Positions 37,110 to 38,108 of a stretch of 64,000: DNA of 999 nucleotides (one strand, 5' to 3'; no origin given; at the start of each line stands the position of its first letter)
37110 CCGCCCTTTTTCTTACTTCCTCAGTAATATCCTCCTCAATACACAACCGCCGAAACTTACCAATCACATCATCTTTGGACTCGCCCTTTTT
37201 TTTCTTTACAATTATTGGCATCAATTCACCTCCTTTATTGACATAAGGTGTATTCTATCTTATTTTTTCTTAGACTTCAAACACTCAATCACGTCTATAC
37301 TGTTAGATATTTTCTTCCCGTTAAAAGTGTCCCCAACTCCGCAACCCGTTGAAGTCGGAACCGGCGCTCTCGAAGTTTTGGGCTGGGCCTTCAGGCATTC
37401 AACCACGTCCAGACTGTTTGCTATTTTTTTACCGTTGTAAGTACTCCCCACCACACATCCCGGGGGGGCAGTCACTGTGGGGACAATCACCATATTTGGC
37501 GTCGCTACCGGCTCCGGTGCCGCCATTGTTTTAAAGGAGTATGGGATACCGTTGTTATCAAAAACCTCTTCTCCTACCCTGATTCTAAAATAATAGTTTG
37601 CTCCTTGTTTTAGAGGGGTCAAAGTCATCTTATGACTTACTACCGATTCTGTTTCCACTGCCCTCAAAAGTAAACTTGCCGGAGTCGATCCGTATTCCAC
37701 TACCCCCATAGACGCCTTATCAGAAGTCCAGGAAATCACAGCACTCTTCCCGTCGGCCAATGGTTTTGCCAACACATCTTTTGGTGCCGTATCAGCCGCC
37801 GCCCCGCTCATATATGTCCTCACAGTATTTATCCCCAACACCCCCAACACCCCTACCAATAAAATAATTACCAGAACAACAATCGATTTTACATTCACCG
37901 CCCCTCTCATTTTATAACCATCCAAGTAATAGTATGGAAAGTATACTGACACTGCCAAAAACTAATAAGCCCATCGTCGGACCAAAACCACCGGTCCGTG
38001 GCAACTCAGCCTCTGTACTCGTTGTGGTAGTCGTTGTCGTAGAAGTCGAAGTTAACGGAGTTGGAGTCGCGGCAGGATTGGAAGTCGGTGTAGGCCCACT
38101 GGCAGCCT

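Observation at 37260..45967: Cohesin-dockerin cell-surface cluster with an LPxTG-anchored cohesin protein, two dockerin-tipped proteins (one about 1150 aa, Cys-rich) and an adjacent GH-A glycoside hydrolase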

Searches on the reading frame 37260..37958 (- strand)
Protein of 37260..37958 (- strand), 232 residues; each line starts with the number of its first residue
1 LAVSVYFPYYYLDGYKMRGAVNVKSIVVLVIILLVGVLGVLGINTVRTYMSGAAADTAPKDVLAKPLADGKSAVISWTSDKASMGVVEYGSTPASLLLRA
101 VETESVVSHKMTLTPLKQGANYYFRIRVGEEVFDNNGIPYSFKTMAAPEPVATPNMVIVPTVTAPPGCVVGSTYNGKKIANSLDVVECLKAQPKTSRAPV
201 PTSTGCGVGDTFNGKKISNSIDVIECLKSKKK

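Call 3: search_protein_families(library=pfam, proteins=[window:37260-37958:-], max_evalue=1)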
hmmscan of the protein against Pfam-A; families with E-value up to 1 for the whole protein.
window:37260-37958:- (232 aa): 2 families
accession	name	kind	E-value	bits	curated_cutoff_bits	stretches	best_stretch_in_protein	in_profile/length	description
PF16656.11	Pur_ac_phosph_N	-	8.4e-07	29.9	30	1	66-144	8-93/93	Purple acid Phosphatase, N-terminal domain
PF00041.27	fn3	-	0.022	15.4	25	1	58-128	2-68/84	Fibronectin type III domain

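Call 4: search_protein_families(library=ncbifam, proteins=[window:37260-37958:-], max_evalue=1)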
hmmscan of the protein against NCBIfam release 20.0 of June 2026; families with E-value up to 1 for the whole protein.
window:37260-37958:- (232 aa): 1 family
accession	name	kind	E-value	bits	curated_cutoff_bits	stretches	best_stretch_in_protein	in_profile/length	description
TIGR02523.1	type_IV_pilV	equivalog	0.14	12.7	52.2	1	28-95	11-78/139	type IV pilus modification protein PilV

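Call 22: search_solved_structures(query=A1, max_evalue=10)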
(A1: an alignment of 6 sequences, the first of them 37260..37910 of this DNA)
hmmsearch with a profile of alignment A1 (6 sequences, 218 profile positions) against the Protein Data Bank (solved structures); distinct sequences matched with E-value up to 10: 9.
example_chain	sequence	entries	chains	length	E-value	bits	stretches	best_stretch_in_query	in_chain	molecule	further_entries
2y3n_B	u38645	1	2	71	0.0095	18.7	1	158-211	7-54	CELLULOSOMAL FAMILY-48 PROCESSIVE GLYCOSIDE HYDROLASE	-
7t8s_B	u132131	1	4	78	0.13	15.1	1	143-204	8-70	phycoerythrin alpha-1 subunit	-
1xzw_A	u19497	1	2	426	0.28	13.9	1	41-114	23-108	purple acid phosphatase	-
1ohz_B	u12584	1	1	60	0.33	13.7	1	159-211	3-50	ENDO-1,4-BETA-XYLANASE Y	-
7plp_A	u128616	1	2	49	0.78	12.5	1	186-215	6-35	Teneurin-4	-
5j7k_A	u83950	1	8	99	1.1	12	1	91-116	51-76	FN3con-a-lys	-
9v1i_lo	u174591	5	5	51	1.1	12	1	105-133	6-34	Ribosomal protein L39, putative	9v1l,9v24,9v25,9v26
9v21_lo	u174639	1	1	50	1.2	11.9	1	106-133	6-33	Ribosomal protein L39, putative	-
6b87_A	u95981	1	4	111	3.8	10.2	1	7-35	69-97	TMHC2_E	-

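Call 50: search_protein_families(library=pfam, alignment_id=A8, max_evalue=0.01)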
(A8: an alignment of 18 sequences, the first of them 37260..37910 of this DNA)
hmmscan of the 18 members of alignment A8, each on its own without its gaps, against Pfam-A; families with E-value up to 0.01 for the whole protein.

A. member 1, window:37260-37910:- (216 aa): 1 family
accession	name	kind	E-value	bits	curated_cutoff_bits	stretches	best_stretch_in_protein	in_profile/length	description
PF16656.11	Pur_ac_phosph_N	-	7.3e-07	30.1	30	1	50-128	8-93/93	Purple acid Phosphatase, N-terminal domain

B. families by the number of members that match (of 18 scanned): 9 families
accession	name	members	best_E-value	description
PF16656.11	Pur_ac_phosph_N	17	2.9e-11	Purple acid Phosphatase, N-terminal domain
PF00404.24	Dockerin_1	15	5.5e-08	Dockerin type I domain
PF00041.27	fn3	6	0.00032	Fibronectin type III domain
PF00036.39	EF-hand_1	4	6.7e-05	EF hand domain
PF13405.12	EF-hand_6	4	0.00042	EF-hand domain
PF13202.12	EF-hand_5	2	4.2e-05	EF hand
PF16655.11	PhoD_N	2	0.00095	PhoD-like phosphatase, N-terminal domain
PF13499.12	EF-hand_7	1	0.0024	EF-hand domain pair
PF25814.1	fn3_SORL1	1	0.0053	SORL1-like, fn3 domain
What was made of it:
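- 37260..37910 (-): G1: conserved TM helix (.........), FN3-like domain (about 37527-37763), linker, and a dockerin made of two Cys-bracketed repeats (about 37263-37460). In this genome the repeats are degenerate (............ / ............). Pur_ac_phosph_N 30 bits (calls 3, 50). 15 of 18 orthologues hit Dockerin_1, best E=5.5e-8 (call 50).
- On Dockerin type I (PF00404): G1 in the window gives no hit, but 15 of 18 orthologues do, best E=5.5e-8 (call 50).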
